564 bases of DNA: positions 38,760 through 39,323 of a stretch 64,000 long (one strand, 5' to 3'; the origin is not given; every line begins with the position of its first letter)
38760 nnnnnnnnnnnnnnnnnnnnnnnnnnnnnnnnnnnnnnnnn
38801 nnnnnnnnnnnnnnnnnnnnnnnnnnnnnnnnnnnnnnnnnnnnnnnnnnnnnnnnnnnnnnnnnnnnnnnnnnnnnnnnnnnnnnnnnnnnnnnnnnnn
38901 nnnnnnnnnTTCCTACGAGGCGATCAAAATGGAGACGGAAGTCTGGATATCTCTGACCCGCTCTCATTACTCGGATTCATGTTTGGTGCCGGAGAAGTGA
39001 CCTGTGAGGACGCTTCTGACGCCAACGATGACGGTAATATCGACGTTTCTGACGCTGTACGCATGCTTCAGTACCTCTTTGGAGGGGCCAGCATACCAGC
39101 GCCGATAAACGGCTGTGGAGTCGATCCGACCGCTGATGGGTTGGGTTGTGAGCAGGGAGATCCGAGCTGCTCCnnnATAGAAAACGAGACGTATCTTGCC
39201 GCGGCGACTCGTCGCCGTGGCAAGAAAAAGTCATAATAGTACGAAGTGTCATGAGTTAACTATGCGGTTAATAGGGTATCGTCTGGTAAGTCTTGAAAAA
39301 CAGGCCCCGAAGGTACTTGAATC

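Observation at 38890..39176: Conserved ~85-aa terminal module: a double EF-hand dockerin-like unit fused to a Pro/Cys-rich tail, present in 8 proteins and N-terminal in one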

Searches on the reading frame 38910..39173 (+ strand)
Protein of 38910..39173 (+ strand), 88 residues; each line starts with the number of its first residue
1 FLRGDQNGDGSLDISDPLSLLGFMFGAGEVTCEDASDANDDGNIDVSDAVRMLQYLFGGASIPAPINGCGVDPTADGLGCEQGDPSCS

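Call 11: find_homologous_proteins(query=A1)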
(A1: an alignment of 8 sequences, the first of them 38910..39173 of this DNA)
Query A1 (8 sequences) (88 aa, profile of the alignment): 196 proteins with E <= 0.001 among 622 candidates; the best 120 are listed.
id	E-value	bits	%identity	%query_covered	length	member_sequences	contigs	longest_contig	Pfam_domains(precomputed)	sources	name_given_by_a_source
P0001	7.7e-30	121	44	92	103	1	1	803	-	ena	-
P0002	7.1e-29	118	62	91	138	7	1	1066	-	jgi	jgi:hypothetical protein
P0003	1.1e-27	114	71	94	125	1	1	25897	PF00404.25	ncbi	ncbi:MAG: hypothetical protein CBC13_06535, partial [Planctomycetia bacterium TMED53]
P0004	9.1e-26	108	48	97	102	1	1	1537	PF00404.25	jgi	jgi:hypothetical protein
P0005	1.1e-25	107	53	91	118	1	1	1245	-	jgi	jgi:hypothetical protein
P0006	2.2e-25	106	70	94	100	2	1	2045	PF00404.25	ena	-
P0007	3.5e-25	106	51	92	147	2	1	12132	-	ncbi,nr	ncbi:MAG: hypothetical protein COB10_10375 [Planctomycetota bacterium]|nr:MAG: hypothetical protein 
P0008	4.1e-25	106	53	95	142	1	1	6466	-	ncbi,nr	ncbi:MAG: hypothetical protein KDC38_08365 [Planctomycetes bacterium]|nr:hypothetical protein [Planc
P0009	1.1e-24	104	46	91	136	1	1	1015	-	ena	-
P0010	1.4e-24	104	44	97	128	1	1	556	-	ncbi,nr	ncbi:MAG: hypothetical protein KC729_22400, partial [Candidatus Eisenbacteria bacterium]|nr:hypothet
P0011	2.3e-24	103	47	97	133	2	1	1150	-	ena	-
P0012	2.9e-24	103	53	95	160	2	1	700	-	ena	-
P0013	2.9e-24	103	51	97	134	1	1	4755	-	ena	-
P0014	3.1e-24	103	47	97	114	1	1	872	PF00404.25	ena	-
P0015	3.2e-24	103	46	78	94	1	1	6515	-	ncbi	ncbi:MAG: hypothetical protein COB10_11955, partial [Planctomycetota bacterium]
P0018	1.1e-23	101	43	99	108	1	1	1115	PF00404.25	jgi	jgi:hypothetical protein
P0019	1.5e-23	101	40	99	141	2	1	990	PF00404.25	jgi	-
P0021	2.4e-23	100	48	93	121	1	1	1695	PF00404.25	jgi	jgi:hypothetical protein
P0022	2.5e-23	100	52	93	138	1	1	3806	PF00404.25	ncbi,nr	ncbi:MAG: hypothetical protein HRU16_08965 [Planctomycetes bacterium]|nr:hypothetical protein [Planc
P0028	4.4e-23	99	50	91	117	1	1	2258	PF00404.25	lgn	-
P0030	5.8e-23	99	46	91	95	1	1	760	PF00404.25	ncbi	-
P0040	1.4e-22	97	51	91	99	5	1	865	PF00404.25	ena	-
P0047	2.8e-22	96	49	91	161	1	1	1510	PF00404.25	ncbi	-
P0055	5.9e-22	95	42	93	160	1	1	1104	PF00404.25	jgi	jgi:hypothetical protein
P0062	1.7e-21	94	59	91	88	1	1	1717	PF00404.25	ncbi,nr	ncbi:MAG: hypothetical protein P8R38_00090, partial [Planctomycetota bacterium]|nr:hypothetical prot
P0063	1.8e-21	94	43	83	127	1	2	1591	PF00404.25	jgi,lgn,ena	-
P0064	1.8e-21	94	45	97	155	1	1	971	PF00404.25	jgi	jgi:hypothetical protein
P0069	3.9e-21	93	42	92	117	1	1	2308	PF00404.25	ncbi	-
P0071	4.8e-21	93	52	83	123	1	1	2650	PF00404.25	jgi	jgi:hypothetical protein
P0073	5.4e-21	92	49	92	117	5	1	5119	PF00404.25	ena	-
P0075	5.9e-21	92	47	100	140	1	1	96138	PF00404.25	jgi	jgi:hypothetical protein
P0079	8.3e-21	92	48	91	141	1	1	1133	PF00404.25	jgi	jgi:hypothetical protein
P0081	1.1e-20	91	47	92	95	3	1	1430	PF00404.25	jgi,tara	jgi:hypothetical protein|tara:strand:- start:169 stop:456 length:288 start_codon:yes stop_codon:yes 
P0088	3.1e-20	90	49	94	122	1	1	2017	PF00404.25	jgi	jgi:hypothetical protein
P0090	4.2e-20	89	52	93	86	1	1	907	PF00404.25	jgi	jgi:hypothetical protein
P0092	6.0e-20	89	45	83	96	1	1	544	PF00404.25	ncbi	-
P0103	3.2e-19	87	47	92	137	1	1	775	PF00404.25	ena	-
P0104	3.6e-19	87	40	99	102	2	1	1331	PF00404.25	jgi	jgi:hypothetical protein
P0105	4.5e-19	86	51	91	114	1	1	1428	PF00404.25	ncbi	-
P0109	9.6e-19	85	45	91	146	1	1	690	PF00404.25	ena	-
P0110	1.1e-18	85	40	99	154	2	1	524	PF00404.25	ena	-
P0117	2.5e-18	84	42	70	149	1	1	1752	PF00404.25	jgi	jgi:hypothetical protein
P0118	2.6e-18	84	46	91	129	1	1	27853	PF00404.25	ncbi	ncbi:MAG: dockerin type I repeat-containing protein, partial [Planctomycetota bacterium]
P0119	2.7e-18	84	49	91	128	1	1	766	PF00404.25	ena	-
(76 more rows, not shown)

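Call 17: search_protein_representatives(alignment_id=A1)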
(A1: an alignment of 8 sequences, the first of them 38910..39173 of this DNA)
Query: 8 sequences, 88 profile positions. Proteins with E-value up to 0.001 (for the whole library): 46168; up to 1e-10: 24164; up to 1e-30: 486. The best 150 are listed.
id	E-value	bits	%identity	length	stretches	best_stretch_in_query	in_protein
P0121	1.0e-135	458.4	-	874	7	1-84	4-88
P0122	1.6e-90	313.5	-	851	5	1-83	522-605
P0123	3.9e-87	302.7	-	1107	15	3-67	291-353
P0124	6.8e-84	292.3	-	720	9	4-70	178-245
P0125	1.1e-83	291.6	-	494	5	1-84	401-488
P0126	1.5e-74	262.4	-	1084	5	1-84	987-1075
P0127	2.7e-74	261.5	-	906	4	1-84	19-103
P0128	3.5e-73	258.0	-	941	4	1-85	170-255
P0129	5.6e-73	257.3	-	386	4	1-88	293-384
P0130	5.9e-73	257.2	-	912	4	1-84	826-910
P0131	6.5e-73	257.1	-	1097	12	2-65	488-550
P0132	1.2e-71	253.1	-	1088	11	3-56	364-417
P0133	5.0e-67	238.2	-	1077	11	1-58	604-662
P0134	1.2e-62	224.2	-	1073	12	4-66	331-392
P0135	4.2e-62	222.5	-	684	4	1-83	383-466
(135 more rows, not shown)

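Call 23: search_solved_structures(query=A1, max_evalue=1, show_alignments=2)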
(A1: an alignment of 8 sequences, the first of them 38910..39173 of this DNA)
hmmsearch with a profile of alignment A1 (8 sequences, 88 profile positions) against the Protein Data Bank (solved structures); distinct sequences matched with E-value up to 1: 43.
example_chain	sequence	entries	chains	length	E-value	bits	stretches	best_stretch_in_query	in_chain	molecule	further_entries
2y3n_B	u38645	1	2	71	3e-06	30.6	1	2-56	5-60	CELLULOSOMAL FAMILY-48 PROCESSIVE GLYCOSIDE HYDROLASE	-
2mte_A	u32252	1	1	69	0.00011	25.5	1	3-56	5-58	Cellulose 1,4-beta-cellobiosidase (reducing end) CelS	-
1daq_A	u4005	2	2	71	0.00012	25.5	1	3-56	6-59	ENDOGLUCANASE SS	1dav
5m2o_B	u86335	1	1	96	0.00025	24.4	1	4-57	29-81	Group I Dockerin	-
4fl4_A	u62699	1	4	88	0.00063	23.2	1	4-56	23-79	Glycoside hydrolase family 9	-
2ccl_B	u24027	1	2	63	0.00078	22.9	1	3-56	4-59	ENDO-1,4-BETA-XYLANASE Y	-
3ul4_B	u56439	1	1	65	0.00078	22.8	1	2-56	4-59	Cellulosome enzyme, dockerin type I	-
4zcu_A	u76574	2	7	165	0.0014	22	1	1-56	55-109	Calcium-binding mitochondrial carrier protein SCaMC-1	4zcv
6kgc_B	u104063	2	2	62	0.0017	21.8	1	2-55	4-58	And cellulose-binding endoglucanase family 9 CelL ortholog dockerin domain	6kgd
5lxv_B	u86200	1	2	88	0.002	21.5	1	2-58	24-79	Carbohydrate-binding protein WP_009985128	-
4n5x_A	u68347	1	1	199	0.0024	21.3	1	1-56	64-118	Calcium-binding mitochondrial carrier protein SCaMC-1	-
6kg9_A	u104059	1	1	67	0.0025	21.3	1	2-56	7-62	And cellulose-binding endoglucanase family 9 CelL ortholog dockerin domain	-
6kge_D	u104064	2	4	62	0.0027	21.1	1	2-54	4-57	And cellulose-binding endoglucanase family 9 CelL ortholog dockerin domain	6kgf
8x39_A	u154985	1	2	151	0.0034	20.8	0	3-56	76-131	Serine protease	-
8x3a_A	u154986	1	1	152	0.0035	20.8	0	3-56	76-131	Serine protease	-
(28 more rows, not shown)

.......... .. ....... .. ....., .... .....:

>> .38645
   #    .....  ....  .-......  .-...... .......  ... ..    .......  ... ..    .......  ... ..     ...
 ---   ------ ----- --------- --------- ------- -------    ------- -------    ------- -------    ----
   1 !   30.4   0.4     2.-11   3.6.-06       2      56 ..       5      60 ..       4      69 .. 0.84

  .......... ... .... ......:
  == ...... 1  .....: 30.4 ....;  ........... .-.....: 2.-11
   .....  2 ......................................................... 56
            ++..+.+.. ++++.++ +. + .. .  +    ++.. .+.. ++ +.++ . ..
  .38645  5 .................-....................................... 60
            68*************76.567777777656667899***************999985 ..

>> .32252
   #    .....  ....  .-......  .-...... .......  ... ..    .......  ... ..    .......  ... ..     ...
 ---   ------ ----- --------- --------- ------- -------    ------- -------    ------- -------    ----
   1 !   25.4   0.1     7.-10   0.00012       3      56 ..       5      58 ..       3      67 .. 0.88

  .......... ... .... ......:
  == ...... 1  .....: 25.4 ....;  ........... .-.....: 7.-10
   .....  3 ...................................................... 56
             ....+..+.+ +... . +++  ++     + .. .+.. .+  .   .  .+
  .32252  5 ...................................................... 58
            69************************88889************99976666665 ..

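Call 33: predict_structure(alignment_id=A3)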
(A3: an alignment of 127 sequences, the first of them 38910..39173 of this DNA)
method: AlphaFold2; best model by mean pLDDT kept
length: 88 residues; sequences in the alignment: 127
mean_pLDDT: 92.0   pTM: 0.84
mean pLDDT of the five models: 92.0, 91.4, 91.2, 90.7, 90.7
residues with pLDDT >= 90: 71; 70-90: 13; 50-70: 4; < 50: 0
segments of 3 or more residues with pLDDT < 50: none
pLDDT, mean of each block of 10 residues (from residue 1): 93 96 94 95 97 95 92 91 70
secondary structure, 60 per line:
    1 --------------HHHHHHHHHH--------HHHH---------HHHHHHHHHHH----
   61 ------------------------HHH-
elements in order: H15-24 H33-36 H46-56

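Call 38: fold_search(model_id=the predicted structure, library=pdb)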
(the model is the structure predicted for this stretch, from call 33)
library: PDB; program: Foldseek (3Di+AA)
matches with E <= 10: 35; with E <= 0.001: 0
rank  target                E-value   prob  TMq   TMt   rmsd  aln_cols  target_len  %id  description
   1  2mte_MODEL_1_A        1.0e-02  1.00  0.61  0.76   1.6        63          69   24  Solution structure of Doc48S (released 2014-10-15)
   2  5lxv_B                1.2e-02  1.00  0.57  0.74   2.8        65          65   32  Crystal structure of Ruminococcus flavefaciens scaffoldin C cohesin in complex with a dockerin from an uncharacterized (released 2016-10-19)
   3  5m2s_B                1.3e-02  1.00  0.62  0.69   2.4        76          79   28  R. flavefaciens' third ScaB cohesin in complex with a group 1 dockerin (released 2017-07-05)
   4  4uyq_B                1.3e-02  1.00  0.60  0.70   2.2        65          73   29  High resolution structure of the third cohesin ScaC in complex with the ScaB dockerin with a mutation in the C-termina (released 2015-04-15)
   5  5m2o_B                1.6e-02  1.00  0.64  0.75   1.6        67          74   27  R. flavefaciens' third ScaB cohesin in complex with a group 1 dockerin (released 2017-07-05)
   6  8x39_A                2.0e-02  1.00  0.65  0.43   2.2        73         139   20  Crystal structure of cellulosomal double-dockerin module of Clo1313_0689 from Clostridium thermocellum (released 2024-04-03)
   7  8x3a_MODEL_1_A        2.3e-02  1.00  0.56  0.34   2.0        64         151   22  Solution NMR structure of cellulosomal double-dockerin module of Clo1313_0689 from Clostridium thermocellum (released 2024-04-03)
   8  3ul4_B                2.9e-02  1.00  0.63  0.85   1.9        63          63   24  Crystal structure of Coh-OlpA(Cthe_3080)-Doc918(Cthe_0918) complex: A novel type I Cohesin-Dockerin complex from Clost (released 2012-11-28)
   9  6kgf_B                3.1e-02  1.00  0.58  0.81   1.3        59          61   22  Crystal structure of CaDoc0917(R16D)-CaCohA2 complex at pH 8.2 (released 2020-07-08)
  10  2vn5_B                4.0e-02  1.00  0.55  0.83   3.3        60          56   27  The Clostridium cellulolyticum dockerin displays a dual binding mode for its cohesin partner (released 2008-05-20)
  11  4uyp_B                4.9e-02  1.00  0.59  0.70   2.1        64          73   28  High resolution structure of the third cohesin ScaC in complex with the ScaB dockerin with a mutation in the N-termina (released 2015-04-15)
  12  2vn5_D                4.9e-02  1.00  0.55  0.84   2.8        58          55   28  The Clostridium cellulolyticum dockerin displays a dual binding mode for its cohesin partner (released 2008-05-20)
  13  8x39_B                5.2e-02  0.98  0.52  0.35   2.8        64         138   26  Crystal structure of cellulosomal double-dockerin module of Clo1313_0689 from Clostridium thermocellum (released 2024-04-03)
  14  5nrk_B                6.4e-02  0.99  0.57  0.72   3.4        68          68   28  Crystal structure of the sixth cohesin from Acetivibrio cellulolyticus' scaffoldin B in complex with Cel5 dockerin S15 (released 2018-01-31)
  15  5nrk_D                7.9e-02  1.00  0.59  0.75   1.6        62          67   29  Crystal structure of the sixth cohesin from Acetivibrio cellulolyticus' scaffoldin B in complex with Cel5 dockerin S15 (released 2018-01-31)
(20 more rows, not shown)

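Call 58: search_protein_families(library=pfam, alignment_id=A1, max_evalue=10)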
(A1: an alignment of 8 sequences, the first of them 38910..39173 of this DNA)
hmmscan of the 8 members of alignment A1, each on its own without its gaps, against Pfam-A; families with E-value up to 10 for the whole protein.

A. member 1, window:38910-39173:+ (88 aa): 5 families
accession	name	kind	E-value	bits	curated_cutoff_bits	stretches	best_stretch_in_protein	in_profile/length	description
PF00404.24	Dockerin_1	-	2.7e-06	27.9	22.9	2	4-56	2-56/57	Dockerin type I domain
PF13499.12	EF-hand_7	-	0.0064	17.3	30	2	5-21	12-28/67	EF-hand domain pair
PF13405.12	EF-hand_6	-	0.019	15.1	25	1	37-56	10-29/30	EF-hand domain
PF00036.39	EF-hand_1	-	0.19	11.8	25.4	1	4-15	9-20/29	EF hand domain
PF13202.12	EF-hand_5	-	4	7.6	25.9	1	3-14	7-18/25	EF hand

B. families by the number of members that match (of 8 scanned): 6 families
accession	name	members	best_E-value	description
PF00404.24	Dockerin_1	7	2.1e-08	Dockerin type I domain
PF13202.12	EF-hand_5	2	0.089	EF hand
PF13499.12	EF-hand_7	1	0.0064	EF-hand domain pair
PF13405.12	EF-hand_6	1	0.019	EF-hand domain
PF05279.16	Asp-B-Hydro_N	1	0.067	Aspartyl beta-hydroxylase N-terminal region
PF00036.39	EF-hand_1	1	0.19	EF hand domain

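Call 59: search_protein_families(library=ncbifam, alignment_id=A1, max_evalue=10)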
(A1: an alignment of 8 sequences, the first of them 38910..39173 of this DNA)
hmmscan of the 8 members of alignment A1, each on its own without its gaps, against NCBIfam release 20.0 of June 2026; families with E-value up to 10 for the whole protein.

A. member 1, window:38910-39173:+ (88 aa): 1 family
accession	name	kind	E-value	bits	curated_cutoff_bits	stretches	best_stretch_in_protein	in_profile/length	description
NF049990.1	CellobisidaseCelK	equivalog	0.0028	15.9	1700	1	2-58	828-884/889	cellulose 1,4-beta-cellobiosidase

B. families by the number of members that match (of 8 scanned): 3 families
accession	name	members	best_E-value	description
NF049990.1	CellobisidaseCelK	5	0.0028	cellulose 1,4-beta-cellobiosidase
NF045500.1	Omp28_seleno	1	0.037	Omp28-related selenoprotein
NF041540.1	dockerin_GC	1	0.04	GC-type dockerin domain-anchored protein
